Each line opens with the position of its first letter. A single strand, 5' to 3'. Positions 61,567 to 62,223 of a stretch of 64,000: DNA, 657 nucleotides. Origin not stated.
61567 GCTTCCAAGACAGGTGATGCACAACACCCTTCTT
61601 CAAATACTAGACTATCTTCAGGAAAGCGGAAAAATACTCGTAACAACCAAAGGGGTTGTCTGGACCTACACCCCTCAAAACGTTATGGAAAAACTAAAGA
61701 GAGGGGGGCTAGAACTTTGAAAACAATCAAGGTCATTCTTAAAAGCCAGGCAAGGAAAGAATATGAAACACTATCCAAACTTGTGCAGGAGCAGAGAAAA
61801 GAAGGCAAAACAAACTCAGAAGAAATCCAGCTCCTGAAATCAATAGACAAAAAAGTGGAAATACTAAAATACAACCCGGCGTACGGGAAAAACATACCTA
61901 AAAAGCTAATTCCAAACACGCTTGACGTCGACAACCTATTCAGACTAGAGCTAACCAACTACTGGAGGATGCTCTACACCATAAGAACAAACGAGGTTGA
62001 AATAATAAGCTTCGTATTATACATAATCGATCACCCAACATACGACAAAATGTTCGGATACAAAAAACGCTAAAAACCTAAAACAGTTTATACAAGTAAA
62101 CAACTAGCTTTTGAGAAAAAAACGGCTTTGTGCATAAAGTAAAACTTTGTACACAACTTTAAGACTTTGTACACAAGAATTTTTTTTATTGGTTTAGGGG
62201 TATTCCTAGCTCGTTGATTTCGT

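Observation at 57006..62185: Cassette hotspot: the arsR-family gene's 3' end and ~190-bp downstream region recur three times between toxin-antitoxin and orphan cassettes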

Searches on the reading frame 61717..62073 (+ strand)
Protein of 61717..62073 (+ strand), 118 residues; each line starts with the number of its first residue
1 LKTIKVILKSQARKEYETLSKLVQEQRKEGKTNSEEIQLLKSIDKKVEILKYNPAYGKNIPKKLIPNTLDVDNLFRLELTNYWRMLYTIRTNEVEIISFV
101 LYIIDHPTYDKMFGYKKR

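Call 13: search_protein_families(library=pfam, max_evalue=0.01, proteins=[window:61717-62073:+])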
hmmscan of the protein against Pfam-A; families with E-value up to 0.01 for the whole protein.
window:61717-62073:+ (118 aa): 0 families

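Call 48: find_homologous_proteins(query=window:61717-62073:+, max_evalue=0.001)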
Query window:61717-62073:+ (118 aa): 97 proteins with E <= 0.001 among 110 candidates.
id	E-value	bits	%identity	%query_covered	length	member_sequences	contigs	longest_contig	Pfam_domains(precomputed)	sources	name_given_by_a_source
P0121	2.5e-69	248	100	100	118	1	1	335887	-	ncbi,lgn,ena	-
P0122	5.4e-56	205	80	99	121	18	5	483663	-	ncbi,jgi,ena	jgi:hypothetical protein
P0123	5.6e-56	205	79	99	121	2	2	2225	-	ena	-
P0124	1.3e-55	204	79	99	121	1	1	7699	-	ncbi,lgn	-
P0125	6.5e-55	202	79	99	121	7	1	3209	-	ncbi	-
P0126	1.2e-54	201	77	99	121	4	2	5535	-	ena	-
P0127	8.0e-54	198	78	99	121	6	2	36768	-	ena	-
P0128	2.4e-53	197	76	99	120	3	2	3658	-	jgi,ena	jgi:Txe/YoeB family toxin of Txe-Axe toxin-antitoxin module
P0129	2.7e-53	197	76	99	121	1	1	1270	-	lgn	-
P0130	3.2e-53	196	76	99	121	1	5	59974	-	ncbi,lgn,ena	-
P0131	6.2e-53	196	76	98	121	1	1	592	-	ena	-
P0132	7.0e-53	195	79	97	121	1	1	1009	-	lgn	-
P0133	1.9e-52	194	77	99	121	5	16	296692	-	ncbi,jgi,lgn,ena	jgi:Txe/YoeB family toxin of Txe-Axe toxin-antitoxin module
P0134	1.9e-52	194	74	97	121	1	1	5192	-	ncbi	-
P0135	7.0e-52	192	78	99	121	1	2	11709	-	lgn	-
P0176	9.8e-40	153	64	100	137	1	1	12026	PF06769.21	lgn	-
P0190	1.3e-34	137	57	100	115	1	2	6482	PF05016.22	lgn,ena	-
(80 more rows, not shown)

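Call 49: find_encoding_contigs(protein=P0122, flank=6000, max_places=5)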
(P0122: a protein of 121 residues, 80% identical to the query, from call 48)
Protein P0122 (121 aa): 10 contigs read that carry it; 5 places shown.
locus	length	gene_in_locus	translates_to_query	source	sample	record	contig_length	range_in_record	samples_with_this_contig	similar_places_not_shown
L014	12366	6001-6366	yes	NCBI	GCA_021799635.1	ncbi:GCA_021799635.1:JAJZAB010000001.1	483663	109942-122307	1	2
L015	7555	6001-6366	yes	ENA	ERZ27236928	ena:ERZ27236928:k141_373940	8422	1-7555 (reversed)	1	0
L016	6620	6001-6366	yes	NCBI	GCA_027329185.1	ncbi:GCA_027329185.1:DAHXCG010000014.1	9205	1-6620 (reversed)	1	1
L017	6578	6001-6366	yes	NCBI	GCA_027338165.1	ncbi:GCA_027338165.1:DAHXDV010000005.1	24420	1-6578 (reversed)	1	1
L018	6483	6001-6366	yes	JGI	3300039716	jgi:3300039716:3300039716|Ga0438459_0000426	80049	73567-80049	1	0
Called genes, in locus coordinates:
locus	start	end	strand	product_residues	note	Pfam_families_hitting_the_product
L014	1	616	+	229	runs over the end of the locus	PF01381:HTH_3, PF12844:HTH_19 (weak)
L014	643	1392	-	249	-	PF00175:NAD_binding_1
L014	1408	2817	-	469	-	PF01909:NTP_transf_2, PF09249:tRNA_NucTransf2, PF21133:CAA_C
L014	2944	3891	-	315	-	PF01145:Band_7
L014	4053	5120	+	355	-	PF01266:DAO (faint), PF03486:HI0933_like (faint), PF13450:NAD_binding_8 (weak)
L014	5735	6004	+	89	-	-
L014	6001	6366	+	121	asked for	-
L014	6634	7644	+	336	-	-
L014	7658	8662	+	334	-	-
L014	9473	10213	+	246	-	PF00520:Ion_trans, PF07885:Ion_trans_2, PF02254:TrkA_N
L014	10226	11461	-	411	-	PF07690:MFS_1, PF12832:MFS_1_like (weak), PF07690:MFS_1 (weak)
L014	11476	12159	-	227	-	PF00702:Hydrolase, PF13419:HAD_2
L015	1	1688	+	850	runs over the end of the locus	?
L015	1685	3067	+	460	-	PF12161:HsdM_N, PF02384:N6_Mtase, PF01170:UPF0020 (weak), PF07669:Eco57I (weak)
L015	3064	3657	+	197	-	PF01420:Methylase_S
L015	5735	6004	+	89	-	-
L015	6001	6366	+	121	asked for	-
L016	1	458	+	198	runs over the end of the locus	PF00578:AhpC-TSA, PF08534:Redoxin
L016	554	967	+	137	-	PF00327:Ribosomal_L30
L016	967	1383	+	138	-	PF00828:Ribosomal_L27A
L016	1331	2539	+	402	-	PF20706:GT4-conflict (faint), PF13439:Glyco_transf_4, PF13579:Glyco_trans_4_4, PF00534:Glycos_transf_1, PF13692:Glyco_trans_1_4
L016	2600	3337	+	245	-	PF23435:DUF7121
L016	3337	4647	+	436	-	PF00753:Lactamase_B, PF23023:Anti-Pycsar_Apyc1, PF12706:Lactamase_B_2, PF16661:Lactamase_B_6, PF10996:Beta-Casp, PF07521:RMMBL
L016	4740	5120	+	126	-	-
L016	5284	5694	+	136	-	-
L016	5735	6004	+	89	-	-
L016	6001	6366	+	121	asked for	-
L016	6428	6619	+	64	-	?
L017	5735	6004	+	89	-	-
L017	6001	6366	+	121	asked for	-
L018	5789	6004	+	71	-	-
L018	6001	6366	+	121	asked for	-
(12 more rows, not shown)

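Call 75: search_protein_families(library=padloc, max_evalue=0.001, proteins=[window:61717-62073:+])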
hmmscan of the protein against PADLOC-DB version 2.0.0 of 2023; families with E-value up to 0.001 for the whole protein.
window:61717-62073:+ (118 aa): 0 families

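Call 96: find_related_loci(query=window:61717-62073:+, collection=viral_contigs, flank=6000)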
Query window:61717-62073:+ (118 aa) in viral_contigs; peptide patterns used: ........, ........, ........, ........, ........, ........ (x = any residue, [..] = any of these).
28 stretches matched a pattern, but none encodes a relative of the query by tblastn (E <= 1e-3).

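Call 103: search_protein_families(library=pfam, max_evalue=0.1, proteins=[L014:6634-7644:+, L014:7658-8662:+, L016:5284-5694:+, L014:4053-5120:+])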
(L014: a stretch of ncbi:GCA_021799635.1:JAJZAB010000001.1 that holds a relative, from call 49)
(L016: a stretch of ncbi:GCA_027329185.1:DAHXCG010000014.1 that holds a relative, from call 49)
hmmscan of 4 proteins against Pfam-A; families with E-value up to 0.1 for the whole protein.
L014:6634-7644:+ (336 aa): 0 families

L014:7658-8662:+ (334 aa): 3 families
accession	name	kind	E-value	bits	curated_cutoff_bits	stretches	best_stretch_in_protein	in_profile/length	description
PF23159.1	WH_Rok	-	0.03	14.9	27.6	0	197-223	30-56/58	Repressor Rok winged helix domain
PF25133.1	TYW2_N_2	-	0.031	14.8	27.7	1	40-84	14-58/79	TYW2 N-terminal domain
PF06605.17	Prophage_tail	-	0.099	12.7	31.3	0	211-259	22-71/250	Prophage endopeptidase tail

L016:5284-5694:+ (136 aa): 0 families

L014:4053-5120:+ (355 aa): 13 families
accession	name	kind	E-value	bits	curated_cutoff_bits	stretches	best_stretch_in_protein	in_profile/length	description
PF01266.30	DAO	-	6.6e-07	29.6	27.9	1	6-37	4-35/353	FAD dependent oxidoreductase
PF13450.12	NAD_binding_8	-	1.2e-06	29.1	21.9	1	6-37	1-32/68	NAD(P)-binding Rossmann-like domain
PF03486.20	HI0933_like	-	3.3e-06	27.1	50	1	3-72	2-72/244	HI0933-like protein Rossmann domain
PF00070.33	Pyr_redox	-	0.00017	22.5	22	1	6-42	4-40/82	Pyridine nucleotide-disulphide oxidoreductase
PF01134.28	GIDA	-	0.00022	20.9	22.1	1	4-38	2-37/391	Glucose inhibited division protein A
PF07992.20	Pyr_redox_2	-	0.001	19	26.1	1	4-57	3-56/291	Pyridine nucleotide-disulphide oxidoreductase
PF00890.30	FAD_binding_2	-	0.0036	17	20.4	1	6-32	4-30/414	FAD binding domain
PF12831.13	FAD_oxidored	-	0.0046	16.7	27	1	5-37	3-35/416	FAD dependent oxidoreductase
PF01593.30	Amino_oxidase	-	0.007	16.1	19.8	1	11-34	1-24/443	Flavin containing amine oxidoreductase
PF01946.23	Thi4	-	0.013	15.1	26.2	1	3-65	19-82/235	Thi4 family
PF01488.26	Shikimate_DH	-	0.016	15.7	24.3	0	191-226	81-118/138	Shikimate / quinate 5-dehydrogenase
PF01494.25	FAD_binding_3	-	0.065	12.9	22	0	4-35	4-35/349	FAD binding domain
PF17573.8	GA-like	-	0.084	13.2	25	0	55-75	14-34/50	GA-like domain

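Call 104: search_solved_structures(query=L014:6634-7644:+, max_evalue=0.1)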
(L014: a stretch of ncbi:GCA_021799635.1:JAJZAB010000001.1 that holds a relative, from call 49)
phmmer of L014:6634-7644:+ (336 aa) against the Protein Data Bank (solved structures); distinct sequences matched with E-value up to 0.1: 0.
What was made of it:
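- Tried and rejected: No Pfam or PDB similarity (calls 103, 104).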
